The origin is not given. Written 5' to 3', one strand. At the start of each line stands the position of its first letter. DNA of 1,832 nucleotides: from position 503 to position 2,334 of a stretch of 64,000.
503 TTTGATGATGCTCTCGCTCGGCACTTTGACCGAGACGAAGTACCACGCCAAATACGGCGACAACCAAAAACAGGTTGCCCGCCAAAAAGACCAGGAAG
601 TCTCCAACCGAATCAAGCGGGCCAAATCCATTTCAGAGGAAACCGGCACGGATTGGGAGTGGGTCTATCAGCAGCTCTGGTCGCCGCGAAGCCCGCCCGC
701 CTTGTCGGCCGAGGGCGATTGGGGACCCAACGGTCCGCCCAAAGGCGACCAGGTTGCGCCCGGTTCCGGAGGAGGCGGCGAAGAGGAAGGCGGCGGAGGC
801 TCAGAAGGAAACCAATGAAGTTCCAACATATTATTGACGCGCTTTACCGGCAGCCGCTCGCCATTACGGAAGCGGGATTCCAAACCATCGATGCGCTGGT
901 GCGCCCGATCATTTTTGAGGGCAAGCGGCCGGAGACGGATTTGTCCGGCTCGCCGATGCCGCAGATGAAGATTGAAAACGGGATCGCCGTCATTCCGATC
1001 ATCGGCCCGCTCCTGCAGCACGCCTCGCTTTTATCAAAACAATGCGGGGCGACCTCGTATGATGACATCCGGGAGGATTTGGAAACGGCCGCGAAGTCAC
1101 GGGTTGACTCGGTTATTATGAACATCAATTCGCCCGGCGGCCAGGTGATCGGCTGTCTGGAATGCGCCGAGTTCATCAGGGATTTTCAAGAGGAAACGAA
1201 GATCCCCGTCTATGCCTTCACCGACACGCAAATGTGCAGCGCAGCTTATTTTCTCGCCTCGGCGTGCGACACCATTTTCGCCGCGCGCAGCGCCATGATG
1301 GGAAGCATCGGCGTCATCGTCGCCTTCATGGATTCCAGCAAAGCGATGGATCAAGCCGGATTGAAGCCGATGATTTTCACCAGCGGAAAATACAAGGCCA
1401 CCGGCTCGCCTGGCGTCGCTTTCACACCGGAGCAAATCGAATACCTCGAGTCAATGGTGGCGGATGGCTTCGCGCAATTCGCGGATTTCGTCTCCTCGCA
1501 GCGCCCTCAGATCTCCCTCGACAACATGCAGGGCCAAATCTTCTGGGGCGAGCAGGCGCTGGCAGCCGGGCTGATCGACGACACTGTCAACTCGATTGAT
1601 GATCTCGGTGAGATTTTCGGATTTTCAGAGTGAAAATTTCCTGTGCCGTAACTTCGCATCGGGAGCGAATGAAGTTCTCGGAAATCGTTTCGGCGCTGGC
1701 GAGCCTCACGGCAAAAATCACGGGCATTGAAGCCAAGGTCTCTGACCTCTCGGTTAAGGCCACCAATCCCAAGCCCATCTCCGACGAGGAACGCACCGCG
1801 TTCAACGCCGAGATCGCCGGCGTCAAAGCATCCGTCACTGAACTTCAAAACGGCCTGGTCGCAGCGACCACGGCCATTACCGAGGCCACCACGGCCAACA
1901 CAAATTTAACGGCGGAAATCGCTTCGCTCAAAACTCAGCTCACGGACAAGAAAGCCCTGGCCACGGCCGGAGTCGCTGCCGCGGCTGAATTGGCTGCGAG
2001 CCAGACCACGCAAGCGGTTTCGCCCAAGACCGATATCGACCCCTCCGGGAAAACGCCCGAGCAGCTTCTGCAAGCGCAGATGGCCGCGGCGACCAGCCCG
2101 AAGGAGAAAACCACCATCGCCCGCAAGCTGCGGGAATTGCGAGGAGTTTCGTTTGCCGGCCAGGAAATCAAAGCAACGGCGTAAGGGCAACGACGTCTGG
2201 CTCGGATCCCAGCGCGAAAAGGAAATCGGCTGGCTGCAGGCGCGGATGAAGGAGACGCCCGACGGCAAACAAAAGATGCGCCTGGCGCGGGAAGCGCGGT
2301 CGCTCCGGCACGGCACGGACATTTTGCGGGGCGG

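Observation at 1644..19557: Conserved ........(C/G)T box at a fixed distance upstream of seven prophage genes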

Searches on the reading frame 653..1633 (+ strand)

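Call 7: search_protein_families(library=phrogs, proteins=[window:653-1633:+], max_evalue=0.001)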
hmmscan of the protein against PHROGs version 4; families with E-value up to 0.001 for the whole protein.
window:653-1633:+ (326 aa): 6 families
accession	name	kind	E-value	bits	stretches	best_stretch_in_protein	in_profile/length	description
phrog_53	-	head and packaging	2.8e-64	219.3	1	54-319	5-286/583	head maturation protease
phrog_33023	-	unknown function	2.8e-31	109.8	1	106-317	63-279/507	-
phrog_4759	-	unknown function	2.9e-21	77.2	1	105-234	76-204/209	-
phrog_24209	-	unknown function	2e-06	28.6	1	134-175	2-44/49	-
phrog_1684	-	head and packaging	1.7e-05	25.5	1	152-216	73-133/284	head maturation protease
phrog_94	-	head and packaging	6.4e-05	23.6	1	133-216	102-178/622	head maturation protease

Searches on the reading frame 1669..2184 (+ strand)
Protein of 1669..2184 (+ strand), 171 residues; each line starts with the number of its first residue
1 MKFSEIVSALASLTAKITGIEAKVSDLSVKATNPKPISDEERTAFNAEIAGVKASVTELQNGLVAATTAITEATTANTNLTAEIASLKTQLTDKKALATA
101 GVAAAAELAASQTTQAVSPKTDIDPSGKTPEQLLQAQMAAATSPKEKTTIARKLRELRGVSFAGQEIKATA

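Call 7: search_protein_families(library=phrogs, proteins=[window:1669-2184:+], max_evalue=0.001)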
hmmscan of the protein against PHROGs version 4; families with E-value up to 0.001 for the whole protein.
window:1669-2184:+ (171 aa): 0 families

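Call 13: search_protein_families(library=pfam, proteins=[window:1669-2184:+], max_evalue=0.01)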
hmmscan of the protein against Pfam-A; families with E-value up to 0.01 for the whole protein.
window:1669-2184:+ (171 aa): 1 family
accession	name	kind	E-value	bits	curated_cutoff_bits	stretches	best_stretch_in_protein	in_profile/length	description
PF20607.3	DUF6800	-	0.00069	20.2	25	1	133-157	18-41/43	Family of unknown function (DUF6800)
